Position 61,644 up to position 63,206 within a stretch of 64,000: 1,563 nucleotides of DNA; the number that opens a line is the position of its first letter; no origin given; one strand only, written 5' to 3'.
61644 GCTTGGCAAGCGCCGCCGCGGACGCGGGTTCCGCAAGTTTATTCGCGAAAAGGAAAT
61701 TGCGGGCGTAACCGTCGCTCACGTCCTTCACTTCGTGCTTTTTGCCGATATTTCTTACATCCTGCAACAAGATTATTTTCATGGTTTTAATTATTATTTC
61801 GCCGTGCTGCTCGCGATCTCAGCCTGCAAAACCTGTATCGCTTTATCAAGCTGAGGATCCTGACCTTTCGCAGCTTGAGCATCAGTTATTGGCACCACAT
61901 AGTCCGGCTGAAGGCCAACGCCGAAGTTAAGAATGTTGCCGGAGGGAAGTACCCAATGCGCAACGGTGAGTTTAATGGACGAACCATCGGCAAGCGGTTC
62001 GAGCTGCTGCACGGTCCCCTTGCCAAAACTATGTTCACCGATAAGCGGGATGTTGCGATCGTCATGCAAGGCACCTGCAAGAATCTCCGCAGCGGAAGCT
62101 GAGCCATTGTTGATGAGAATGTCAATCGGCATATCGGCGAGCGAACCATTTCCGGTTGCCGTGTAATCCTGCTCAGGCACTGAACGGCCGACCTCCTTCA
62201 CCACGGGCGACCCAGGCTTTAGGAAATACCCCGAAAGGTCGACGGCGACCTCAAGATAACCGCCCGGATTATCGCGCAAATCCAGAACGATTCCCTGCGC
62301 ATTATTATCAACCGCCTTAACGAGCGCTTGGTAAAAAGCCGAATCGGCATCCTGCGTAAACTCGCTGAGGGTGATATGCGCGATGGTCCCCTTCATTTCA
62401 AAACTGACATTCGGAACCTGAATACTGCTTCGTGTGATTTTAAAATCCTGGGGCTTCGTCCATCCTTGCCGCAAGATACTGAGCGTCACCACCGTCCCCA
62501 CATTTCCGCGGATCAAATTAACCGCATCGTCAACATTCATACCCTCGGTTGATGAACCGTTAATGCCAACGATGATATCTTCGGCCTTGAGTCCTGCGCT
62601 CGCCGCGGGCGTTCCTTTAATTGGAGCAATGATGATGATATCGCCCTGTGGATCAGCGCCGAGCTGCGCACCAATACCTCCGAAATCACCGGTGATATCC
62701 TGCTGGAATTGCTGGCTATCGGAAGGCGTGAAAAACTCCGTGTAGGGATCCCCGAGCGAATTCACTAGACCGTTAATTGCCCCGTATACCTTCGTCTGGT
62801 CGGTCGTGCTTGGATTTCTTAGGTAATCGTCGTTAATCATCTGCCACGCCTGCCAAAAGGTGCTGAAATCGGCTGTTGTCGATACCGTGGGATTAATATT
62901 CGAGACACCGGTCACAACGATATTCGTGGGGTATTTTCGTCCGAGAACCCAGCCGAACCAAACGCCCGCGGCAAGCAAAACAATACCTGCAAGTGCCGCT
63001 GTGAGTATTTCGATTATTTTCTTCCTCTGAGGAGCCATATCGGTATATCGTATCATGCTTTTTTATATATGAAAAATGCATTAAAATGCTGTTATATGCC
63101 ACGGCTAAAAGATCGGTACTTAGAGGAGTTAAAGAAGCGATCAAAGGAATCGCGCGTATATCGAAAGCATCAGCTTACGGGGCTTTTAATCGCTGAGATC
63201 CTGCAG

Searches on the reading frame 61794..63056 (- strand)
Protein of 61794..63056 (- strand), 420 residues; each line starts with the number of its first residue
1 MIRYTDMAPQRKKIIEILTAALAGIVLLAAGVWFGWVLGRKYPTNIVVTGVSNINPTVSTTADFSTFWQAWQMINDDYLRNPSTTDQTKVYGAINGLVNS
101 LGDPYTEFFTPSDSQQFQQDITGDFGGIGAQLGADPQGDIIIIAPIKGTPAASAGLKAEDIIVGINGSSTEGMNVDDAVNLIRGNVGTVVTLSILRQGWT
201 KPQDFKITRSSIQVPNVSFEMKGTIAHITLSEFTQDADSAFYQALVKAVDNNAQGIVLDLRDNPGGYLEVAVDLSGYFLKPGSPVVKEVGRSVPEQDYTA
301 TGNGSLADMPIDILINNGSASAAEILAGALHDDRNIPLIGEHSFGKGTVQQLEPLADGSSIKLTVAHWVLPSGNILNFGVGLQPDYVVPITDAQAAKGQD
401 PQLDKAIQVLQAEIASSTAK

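Call 42: search_protein_families(library=pfam, proteins=[window:61794-63056:-], max_evalue=0.001)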
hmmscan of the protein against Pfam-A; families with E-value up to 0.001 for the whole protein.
window:61794-63056:- (420 aa): 5 families
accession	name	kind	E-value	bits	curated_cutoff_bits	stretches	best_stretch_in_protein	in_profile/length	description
PF03572.23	Peptidase_S41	-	5.5e-42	143.6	24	1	225-388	2-165/165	Peptidase family S41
PF17820.7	PDZ_6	-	1.2e-12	47.8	27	1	142-196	2-54/54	PDZ domain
PF00595.29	PDZ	-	1.9e-11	44.6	23.2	1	126-194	10-80/81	PDZ domain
PF13180.12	PDZ_2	-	7.9e-07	29.7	27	1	127-201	2-74/80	PDZ domain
PF22694.1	CtpB_N-like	-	2.6e-06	28.3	27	1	59-108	33-80/85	Activating protease CtpB N-terminal domain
